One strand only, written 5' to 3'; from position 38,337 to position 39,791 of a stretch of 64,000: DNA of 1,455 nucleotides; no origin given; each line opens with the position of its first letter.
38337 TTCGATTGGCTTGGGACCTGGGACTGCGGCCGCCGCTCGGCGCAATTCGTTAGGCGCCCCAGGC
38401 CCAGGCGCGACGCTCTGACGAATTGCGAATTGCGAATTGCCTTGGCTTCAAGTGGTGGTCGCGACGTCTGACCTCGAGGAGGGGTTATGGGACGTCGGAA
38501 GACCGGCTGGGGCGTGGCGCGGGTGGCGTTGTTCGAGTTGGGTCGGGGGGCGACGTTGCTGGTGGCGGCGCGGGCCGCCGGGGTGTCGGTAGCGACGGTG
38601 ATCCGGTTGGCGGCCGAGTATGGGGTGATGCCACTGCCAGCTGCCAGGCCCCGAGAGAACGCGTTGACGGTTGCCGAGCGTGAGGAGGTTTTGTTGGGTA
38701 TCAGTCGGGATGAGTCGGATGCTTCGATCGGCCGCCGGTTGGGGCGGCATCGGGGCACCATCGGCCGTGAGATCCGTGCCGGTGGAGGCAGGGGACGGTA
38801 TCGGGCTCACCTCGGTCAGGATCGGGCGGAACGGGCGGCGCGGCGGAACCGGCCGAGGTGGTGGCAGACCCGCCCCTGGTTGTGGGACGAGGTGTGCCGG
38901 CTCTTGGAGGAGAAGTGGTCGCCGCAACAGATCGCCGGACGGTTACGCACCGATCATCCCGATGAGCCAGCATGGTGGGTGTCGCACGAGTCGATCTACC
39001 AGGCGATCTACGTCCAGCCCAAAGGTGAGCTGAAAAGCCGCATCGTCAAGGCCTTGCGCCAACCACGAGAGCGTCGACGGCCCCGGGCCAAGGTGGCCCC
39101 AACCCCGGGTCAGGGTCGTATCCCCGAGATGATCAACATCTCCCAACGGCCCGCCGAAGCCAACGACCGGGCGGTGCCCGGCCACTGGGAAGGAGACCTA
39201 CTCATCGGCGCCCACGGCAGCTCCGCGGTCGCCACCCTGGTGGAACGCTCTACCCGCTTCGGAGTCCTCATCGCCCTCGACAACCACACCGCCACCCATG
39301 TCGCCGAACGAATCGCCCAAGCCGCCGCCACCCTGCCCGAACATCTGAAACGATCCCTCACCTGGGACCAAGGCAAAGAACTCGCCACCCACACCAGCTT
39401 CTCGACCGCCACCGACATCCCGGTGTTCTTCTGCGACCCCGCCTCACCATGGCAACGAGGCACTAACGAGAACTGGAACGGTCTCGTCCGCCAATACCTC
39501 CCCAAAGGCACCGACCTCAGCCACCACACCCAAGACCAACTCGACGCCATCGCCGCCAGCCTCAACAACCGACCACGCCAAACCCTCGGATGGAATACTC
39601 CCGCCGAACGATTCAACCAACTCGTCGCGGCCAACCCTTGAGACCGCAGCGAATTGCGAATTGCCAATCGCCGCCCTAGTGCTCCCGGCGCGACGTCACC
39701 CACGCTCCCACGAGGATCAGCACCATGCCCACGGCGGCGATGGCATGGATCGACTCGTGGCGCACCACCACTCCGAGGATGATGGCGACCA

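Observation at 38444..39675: IS30-family insertion sequence sits inside a GAATTGC tandem array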

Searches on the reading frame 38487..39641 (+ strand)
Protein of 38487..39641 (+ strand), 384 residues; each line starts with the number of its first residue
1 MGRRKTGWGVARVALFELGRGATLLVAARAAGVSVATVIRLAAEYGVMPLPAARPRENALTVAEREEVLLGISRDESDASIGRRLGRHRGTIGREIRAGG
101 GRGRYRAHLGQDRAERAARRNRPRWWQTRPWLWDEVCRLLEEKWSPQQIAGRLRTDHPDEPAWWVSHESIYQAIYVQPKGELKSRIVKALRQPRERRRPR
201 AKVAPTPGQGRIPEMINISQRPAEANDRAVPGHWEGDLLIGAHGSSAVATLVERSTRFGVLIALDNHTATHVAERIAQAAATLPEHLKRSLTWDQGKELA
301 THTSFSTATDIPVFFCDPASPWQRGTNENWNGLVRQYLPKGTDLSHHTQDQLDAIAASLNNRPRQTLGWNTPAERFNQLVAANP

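Call 9: search_protein_families(library=pfam, proteins=[window:38487-39641:+])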
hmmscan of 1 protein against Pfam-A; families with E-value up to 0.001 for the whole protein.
window:38487-39641:+ (384 aa): 3 families
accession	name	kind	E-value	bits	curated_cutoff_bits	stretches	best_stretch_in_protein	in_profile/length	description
PF00665.32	rve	-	1.6e-10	41.6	32.6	1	229-321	3-102/102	Integrase core domain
PF13936.12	HTH_38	-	5.8e-09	36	27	1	60-97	5-42/44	Helix-turn-helix domain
PF13683.12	rve_3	-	0.00072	19.7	26.5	0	313-372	5-67/67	Integrase core domain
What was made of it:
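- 38487..39641 (+): Transposase gene, 384 aa. It has an N-terminal HTH, HTH_38 at residues 60-97, an rve core at 229-321, and catalytic residues D237, D294 and E328. Pfam rve and HTH_38 (call 9).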

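Call 10: search_protein_families(library=ncbifam, proteins=[window:38487-39641:+])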
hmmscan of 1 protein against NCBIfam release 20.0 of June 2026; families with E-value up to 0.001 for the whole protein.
window:38487-39641:+ (384 aa): 3 families
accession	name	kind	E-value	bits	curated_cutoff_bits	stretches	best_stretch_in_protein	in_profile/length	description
NF033563.0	transpos_IS30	equivalog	1.7e-85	287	80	1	91-365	2-267/267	IS30 family transposase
NF033577.2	transpos_IS481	equivalog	1e-11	44.9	224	1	103-376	35-284/284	IS481 family transposase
NF033546.1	transpos_IS21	equivalog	6.8e-06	25.8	160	1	309-378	212-284/294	IS21 family transposase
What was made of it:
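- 38487..39641 (+): NCBIfam NF033563 at 287 bits (call 10).
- On IS30 family: NCBIfam NF033563 transpos_IS30 at 287 bits, cut-off 80, covering profile positions 2-267 of 267 (call 10).
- Checked: The ORF 38487-39641 scores 287 bits on NCBIfam transpos_IS30, where the cut-off is 80 (call 10).
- Calls 9 and 10.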

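Call 11: find_encoding_contigs(protein=window:38487-39641:+, flank=3000, max_places=10)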
Protein window:38487-39641:+ (384 aa): no gene with exactly this product is on record in the collection.
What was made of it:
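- Tried and rejected: The exact-protein look-up with the stop codon included found nothing (call 11).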

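Call 12: find_related_loci(query=window:38487-39638:+, collection=genome_contigs, flank=3000)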
Query window:38487-39638:+ (384 aa) in genome_contigs; peptide patterns used: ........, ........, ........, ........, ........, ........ (x = any residue, [..] = any of these).
600 stretches matched a pattern (row limit reached: there are more); 566 encode a relative of the query (tblastn E <= 1e-3); the best 80 are kept; 80 distinct loci.
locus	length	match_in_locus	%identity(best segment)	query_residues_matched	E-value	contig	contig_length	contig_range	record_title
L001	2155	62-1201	63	5-383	3e-163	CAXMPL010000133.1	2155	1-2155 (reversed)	MAG: uncultured Kiloniellales bacterium isolate 07C-BC-St03_bin.26.orig genome assembly, contig: k141_3959615, whole gen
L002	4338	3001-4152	63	1-383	3e-153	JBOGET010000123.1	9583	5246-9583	MAG: Acidimicrobiia bacterium isolate M3-S_metabat2.bin.293 k127_4024346, whole genome shotgun sequence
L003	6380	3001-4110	65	10-380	8e-150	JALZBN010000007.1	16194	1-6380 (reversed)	MAG: Actinomycetota bacterium isolate KAP bin118 SD1492_NODE_359_length_16194_cov_1.632912, whole genome shotgun sequenc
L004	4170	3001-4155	63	1-384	8e-148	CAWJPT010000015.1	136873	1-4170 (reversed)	MAG: uncultured bacterium isolate MFD02923.bin.2.92 genome assembly, contig: contig_37774, whole genome shotgun sequence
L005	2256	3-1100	62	15-381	6e-153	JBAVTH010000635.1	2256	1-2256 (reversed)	MAG: Ilumatobacteraceae bacterium isolate MFD01649_ilm_asm_bin38 k127_149358, whole genome shotgun sequence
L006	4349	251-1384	57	5-383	3e-143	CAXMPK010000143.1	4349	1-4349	MAG: uncultured Acidimicrobiia bacterium isolate 07C-BC-St04_bin.15.orig genome assembly, contig: k141_1984486, whole ge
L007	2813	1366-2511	60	1-383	1e-147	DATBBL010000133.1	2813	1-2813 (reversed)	MAG TPA_asm: Acidimicrobiia bacterium isolate SMAG_U5758 k141_3678995, whole genome shotgun sequence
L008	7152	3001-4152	58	4-381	4e-140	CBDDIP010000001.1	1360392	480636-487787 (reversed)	MAG: Ilumatobacteraceae bacterium isolate ecf4b43e-8c7f-4fbc-b4e9-bb9e938434e8 genome assembly, contig: contig_1, whole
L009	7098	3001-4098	60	15-381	2e-138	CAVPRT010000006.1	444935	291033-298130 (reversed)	MAG: uncultured Acidimicrobiales bacterium isolate MFD09964.bin.2.17 genome assembly, contig: contig_20007, whole genome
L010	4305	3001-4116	62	10-384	2e-139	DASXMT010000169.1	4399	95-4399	MAG TPA_asm: Acidimicrobiales bacterium isolate SMAG_U5335 k141_1813901, whole genome shotgun sequence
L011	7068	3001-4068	61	31-384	8e-137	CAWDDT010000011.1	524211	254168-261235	MAG: uncultured bacterium isolate MFD05684.bin.2.275 genome assembly, contig: contig_66443, whole genome shotgun sequenc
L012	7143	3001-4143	57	1-382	8e-137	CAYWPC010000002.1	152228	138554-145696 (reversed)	MAG TPA_asm: uncultured Acidimicrobiaceae bacterium isolate SRP216583_co2_129 genome assembly, contig: NODE_14_length_15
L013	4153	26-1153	59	15-382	4e-137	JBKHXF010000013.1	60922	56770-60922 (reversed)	MAG: Actinomycetes bacterium isolate N_bin.13.orig k127_66825, whole genome shotgun sequence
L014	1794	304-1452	58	1-384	7e-147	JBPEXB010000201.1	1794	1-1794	MAG: Acidimicrobiia bacterium isolate MAG13 MAG13_MAG13_201, whole genome shotgun sequence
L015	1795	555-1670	60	10-382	5e-147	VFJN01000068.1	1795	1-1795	MAG: Actinomycetota bacterium isolate Bin_57_4 c_000004000388, whole genome shotgun sequence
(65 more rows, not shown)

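Call 16: find_homologous_proteins(query=window:38487-39638:+, max_evalue=1e-60)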
Query window:38487-39638:+ (384 aa): 7960 proteins with E <= 1e-60 among 8000 candidates; the best 120 are listed.
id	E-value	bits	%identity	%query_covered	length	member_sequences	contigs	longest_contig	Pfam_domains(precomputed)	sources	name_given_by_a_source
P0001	1.3e-255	866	100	100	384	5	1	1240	PF00665.33,PF13936.13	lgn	-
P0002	1.1e-196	672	78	100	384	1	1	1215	PF00665.33,PF13936.13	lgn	-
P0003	5.0e-195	666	78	100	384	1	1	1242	PF00665.33,PF13936.13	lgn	-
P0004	2.2e-194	664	76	100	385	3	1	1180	PF00665.33,PF13384.13,PF13936.13,PF13518.13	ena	-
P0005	9.4e-191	652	74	100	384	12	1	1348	PF00665.33,PF13936.13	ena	-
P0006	3.0e-190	651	75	99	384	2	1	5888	PF00665.33,PF13384.13,PF13936.13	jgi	-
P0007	4.6e-190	650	76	100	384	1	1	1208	PF00665.33,PF13936.13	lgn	-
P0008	2.5e-186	638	75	100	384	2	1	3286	PF00665.33,PF13936.13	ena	-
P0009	6.5e-186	636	74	99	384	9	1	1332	PF00665.33,PF13384.13,PF13936.13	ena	-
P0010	1.4e-185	635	74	99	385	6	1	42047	PF00665.33,PF13384.13,PF13936.13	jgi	jgi:transposase, IS30 family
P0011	1.1e-182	626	72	100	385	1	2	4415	PF00665.33,PF13936.13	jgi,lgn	jgi:transposase, IS30 family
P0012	2.8e-182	624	75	96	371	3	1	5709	PF00665.33,PF13384.13,PF13936.13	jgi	jgi:IS30 family transposase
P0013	3.5e-181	621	72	99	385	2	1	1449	PF00665.33,PF13384.13,PF13936.13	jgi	-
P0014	2.5e-180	618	71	99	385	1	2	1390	PF00665.33,PF13936.13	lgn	-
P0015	2.7e-179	615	76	93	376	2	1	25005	PF00665.33,PF13384.13,PF13936.13,PF13518.13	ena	-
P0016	1.8e-178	612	71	100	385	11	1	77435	PF00665.33,PF13384.13,PF13936.13,PF13518.13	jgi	jgi:transposase, IS30 family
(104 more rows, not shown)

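Call 17: find_encoding_contigs(protein=P0001, flank=5000, max_places=10)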
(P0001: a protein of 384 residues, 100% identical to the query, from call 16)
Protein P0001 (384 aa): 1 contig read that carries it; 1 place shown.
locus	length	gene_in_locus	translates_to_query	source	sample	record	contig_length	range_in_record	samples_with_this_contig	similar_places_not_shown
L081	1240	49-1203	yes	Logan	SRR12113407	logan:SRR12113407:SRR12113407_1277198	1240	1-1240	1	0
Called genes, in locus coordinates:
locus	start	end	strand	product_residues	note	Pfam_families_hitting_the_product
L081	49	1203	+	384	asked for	PF13936:HTH_38, PF00665:rve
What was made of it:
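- Tried and rejected: It worked once the database's own id, P0001, was used (call 17).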

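Call 18: list_cluster_members(proteins=[P0001])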
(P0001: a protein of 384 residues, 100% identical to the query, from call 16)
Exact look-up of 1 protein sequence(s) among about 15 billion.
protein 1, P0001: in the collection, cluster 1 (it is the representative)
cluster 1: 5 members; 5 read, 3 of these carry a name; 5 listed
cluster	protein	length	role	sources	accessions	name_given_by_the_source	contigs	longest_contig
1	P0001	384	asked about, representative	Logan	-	-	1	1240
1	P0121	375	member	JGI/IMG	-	IS30 family transposase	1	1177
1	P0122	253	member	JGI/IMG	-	IS30 family transposase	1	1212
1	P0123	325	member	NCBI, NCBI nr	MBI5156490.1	MAG: IS30 family transposase [Acidimicrobiia bacterium] | IS30 family transposase [Acidimicrobiia bacterium]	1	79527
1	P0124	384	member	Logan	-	-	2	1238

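Call 20: find_encoding_contigs(protein=P0123, flank=10000, max_places=10)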
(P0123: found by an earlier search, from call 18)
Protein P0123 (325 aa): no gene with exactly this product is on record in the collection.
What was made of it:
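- Tried and rejected: The NCBI MAG member P0123, on a 79.5-kb contig that may be the source or a close relative, is not in the contig index (call 20).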

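Call 21: find_encoding_contigs(protein=P0124, flank=5000, max_places=10)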
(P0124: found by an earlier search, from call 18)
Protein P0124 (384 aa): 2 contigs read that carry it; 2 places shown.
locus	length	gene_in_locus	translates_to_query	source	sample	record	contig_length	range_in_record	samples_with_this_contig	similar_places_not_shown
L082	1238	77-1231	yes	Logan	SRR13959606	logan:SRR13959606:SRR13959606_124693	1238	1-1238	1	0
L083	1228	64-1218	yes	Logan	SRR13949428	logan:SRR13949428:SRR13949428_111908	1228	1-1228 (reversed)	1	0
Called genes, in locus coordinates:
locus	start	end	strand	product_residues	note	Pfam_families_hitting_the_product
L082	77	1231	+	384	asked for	PF13936:HTH_38, PF00665:rve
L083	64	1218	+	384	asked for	PF13936:HTH_38, PF00665:rve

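Call 28: find_encoding_contigs(protein=P0002, flank=3000, max_places=10)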
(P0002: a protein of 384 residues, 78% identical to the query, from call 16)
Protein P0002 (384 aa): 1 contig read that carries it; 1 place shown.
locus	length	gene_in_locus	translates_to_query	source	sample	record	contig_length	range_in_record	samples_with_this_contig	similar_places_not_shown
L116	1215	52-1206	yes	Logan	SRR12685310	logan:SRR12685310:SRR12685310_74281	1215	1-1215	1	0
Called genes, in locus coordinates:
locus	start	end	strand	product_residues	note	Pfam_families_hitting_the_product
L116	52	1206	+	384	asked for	PF13936:HTH_38, PF00665:rve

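Call 29: find_encoding_contigs(protein=P0003, flank=3000, max_places=10)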
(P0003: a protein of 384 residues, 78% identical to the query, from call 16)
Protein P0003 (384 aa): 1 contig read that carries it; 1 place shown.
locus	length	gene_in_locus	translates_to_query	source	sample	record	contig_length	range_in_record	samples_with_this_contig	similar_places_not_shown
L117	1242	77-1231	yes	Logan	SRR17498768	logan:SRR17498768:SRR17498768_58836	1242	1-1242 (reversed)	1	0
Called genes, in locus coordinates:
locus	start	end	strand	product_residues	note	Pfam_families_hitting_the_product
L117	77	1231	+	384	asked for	PF13936:HTH_38, PF00665:rve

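Call 30: find_encoding_contigs(protein=P0005, flank=3000, max_places=10)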
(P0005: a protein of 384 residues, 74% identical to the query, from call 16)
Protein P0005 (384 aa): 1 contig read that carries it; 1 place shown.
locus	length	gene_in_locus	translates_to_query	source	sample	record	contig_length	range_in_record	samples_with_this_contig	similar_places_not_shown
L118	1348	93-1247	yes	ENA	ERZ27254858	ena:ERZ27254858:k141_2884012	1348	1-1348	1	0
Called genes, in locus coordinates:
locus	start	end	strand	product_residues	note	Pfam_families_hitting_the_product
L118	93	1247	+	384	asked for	PF13936:HTH_38, PF00665:rve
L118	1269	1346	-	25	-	?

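Call 31: find_encoding_contigs(protein=P0010, flank=3000, max_places=10)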
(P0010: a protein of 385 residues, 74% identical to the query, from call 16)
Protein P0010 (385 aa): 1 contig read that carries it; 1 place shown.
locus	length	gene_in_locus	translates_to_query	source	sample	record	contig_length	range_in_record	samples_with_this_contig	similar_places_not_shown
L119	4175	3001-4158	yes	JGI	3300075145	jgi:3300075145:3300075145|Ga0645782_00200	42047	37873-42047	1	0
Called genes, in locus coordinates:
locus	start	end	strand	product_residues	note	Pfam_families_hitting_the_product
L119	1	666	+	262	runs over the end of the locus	PF01255:Prenyltransf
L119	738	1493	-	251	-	PF00300:His_Phos_1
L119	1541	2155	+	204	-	-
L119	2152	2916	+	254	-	PF01261:AP_endonuc_2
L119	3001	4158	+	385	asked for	PF13384:HTH_23 (faint), PF13936:HTH_38, PF00665:rve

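Call 59: find_encoding_contigs(protein=P0015, flank=2500, max_places=10)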
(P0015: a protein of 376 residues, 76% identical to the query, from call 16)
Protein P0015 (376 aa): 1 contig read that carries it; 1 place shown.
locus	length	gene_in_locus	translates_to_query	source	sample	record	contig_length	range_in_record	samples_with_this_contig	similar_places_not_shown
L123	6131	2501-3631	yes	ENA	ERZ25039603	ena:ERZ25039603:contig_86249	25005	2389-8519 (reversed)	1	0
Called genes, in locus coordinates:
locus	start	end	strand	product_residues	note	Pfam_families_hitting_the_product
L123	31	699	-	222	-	PF01371:Trp_repressor, PF01634:HisG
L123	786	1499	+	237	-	PF00977:His_biosynth (weak)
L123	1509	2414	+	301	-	PF00296:Bac_luciferase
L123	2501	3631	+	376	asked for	PF13384:HTH_23 (faint), PF13518:HTH_28 (faint), PF13936:HTH_38, PF00665:rve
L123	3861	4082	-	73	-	-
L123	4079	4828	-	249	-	PF09084:NMT1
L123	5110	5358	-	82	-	-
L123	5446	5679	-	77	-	PF00528:BPD_transp_1 (weak)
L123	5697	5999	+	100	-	-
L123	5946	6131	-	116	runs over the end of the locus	-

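Call 60: find_encoding_contigs(protein=P0016, flank=2500, max_places=10)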
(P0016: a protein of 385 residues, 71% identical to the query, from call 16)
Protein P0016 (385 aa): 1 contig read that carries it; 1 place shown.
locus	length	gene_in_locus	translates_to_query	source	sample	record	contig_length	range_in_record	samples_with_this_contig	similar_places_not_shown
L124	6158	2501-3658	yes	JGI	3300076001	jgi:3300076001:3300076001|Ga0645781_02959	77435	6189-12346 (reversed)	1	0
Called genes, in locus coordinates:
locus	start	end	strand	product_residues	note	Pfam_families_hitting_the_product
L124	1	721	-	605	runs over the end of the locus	PF00501:AMP-binding, PF23562:AMP-binding_C_3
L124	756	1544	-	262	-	PF12706:Lactamase_B_2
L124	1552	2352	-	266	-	PF00378:ECH_1, PF16113:ECH_2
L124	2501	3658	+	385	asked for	PF13384:HTH_23 (faint), PF13518:HTH_28 (faint), PF13936:HTH_38, PF00665:rve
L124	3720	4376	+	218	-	PF00881:Nitroreductase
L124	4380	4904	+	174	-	PF13527:Acetyltransf_9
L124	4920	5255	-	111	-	PF13911:AhpC-TSA_2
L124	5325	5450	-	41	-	-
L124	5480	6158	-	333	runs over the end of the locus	PF01966:HD, PF13286:HD_assoc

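Call 67: search_dna_similar(query=window:38487-39638:+, collection=plasmids, mode=protein, max_rows=12)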
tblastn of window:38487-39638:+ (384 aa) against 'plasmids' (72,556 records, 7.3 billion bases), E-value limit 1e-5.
The search stops at 5000 records and this limit was reached: more records match than are counted here, and every count below describes the 5000 best-scoring records only.
Records with a match: at least 5000; places in all: 8678; records where one place covers at least 80% of the query: 1420.
Best place of each record, by identity: 60-80% 9; <60% 4991.
By first word of the organism name: Escherichia 1233; Enterococcus 662; Klebsiella 511; Acinetobacter 349; Citrobacter 181; Enterobacter 167; Rhizobium 159; Pseudomonas 145; Lactiplantibacillus 134; Salmonella 130; and 186 more.
By predicted mobility (MOB-suite, as given by PLSDB): conjugative 2526; non-mobilizable 1378; mobilizable 1096.
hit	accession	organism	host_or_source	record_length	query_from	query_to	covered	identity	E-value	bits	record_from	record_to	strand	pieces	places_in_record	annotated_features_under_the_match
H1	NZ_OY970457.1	Mycobacterium riyadhense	-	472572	21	381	94%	48.8%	3e-85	289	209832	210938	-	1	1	IS30 family transposase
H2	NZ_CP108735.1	Streptomyces sp. NBC_00984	-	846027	18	383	95%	47.3%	3e-75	260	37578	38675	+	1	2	IS30 family transposase | transposase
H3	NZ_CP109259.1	Streptomyces sp. NBC_01650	-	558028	21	383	95%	47.3%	6e-75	259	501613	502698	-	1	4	IS30 family transposase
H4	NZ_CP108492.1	Streptomyces sp. NBC_01243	-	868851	21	383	95%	47.3%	7e-75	259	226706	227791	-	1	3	IS30 family transposase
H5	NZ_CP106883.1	Comamonas endophytica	Indosasa shibataeoides,cell culture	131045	33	382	91%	48.9%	8e-79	271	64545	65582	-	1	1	IS30 family transposase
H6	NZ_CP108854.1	Streptomyces sp. NBC_00841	-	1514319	21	383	95%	47.0%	1e-74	259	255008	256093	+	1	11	record has no annotation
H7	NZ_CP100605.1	Bradyrhizobium sp. Ash2021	-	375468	20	382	95%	46.7%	7e-78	268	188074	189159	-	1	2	IS30 family transposase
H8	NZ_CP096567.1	Rhodococcus qingshengii JCM 15477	sandy loam,soil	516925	1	380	99%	44.5%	5e-70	245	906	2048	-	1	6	IS30 family transposase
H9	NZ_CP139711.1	Sulfitobacter sp. OXR-159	Bacterial Culture,hydrothermal vent ...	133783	20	382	95%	46.2%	8e-71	248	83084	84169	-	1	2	IS30 family transposase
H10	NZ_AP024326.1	Caballeronia sp. NK8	-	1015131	1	376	98%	44.5%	3e-73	254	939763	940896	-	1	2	record has no annotation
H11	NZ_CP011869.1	Pseudonocardia sp. HH130629-09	Apterostigma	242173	19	380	94%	46.1%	9e-75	259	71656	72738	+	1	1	IS30 family transposase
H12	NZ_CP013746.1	Arthrobacter alpinus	Permafrost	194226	12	380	96%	45.2%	2e-76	264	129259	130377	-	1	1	IS30 family transposase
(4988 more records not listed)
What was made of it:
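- Tried and rejected: Only transposases under 50% identical and annotated generically as IS30 family were found (call 67).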
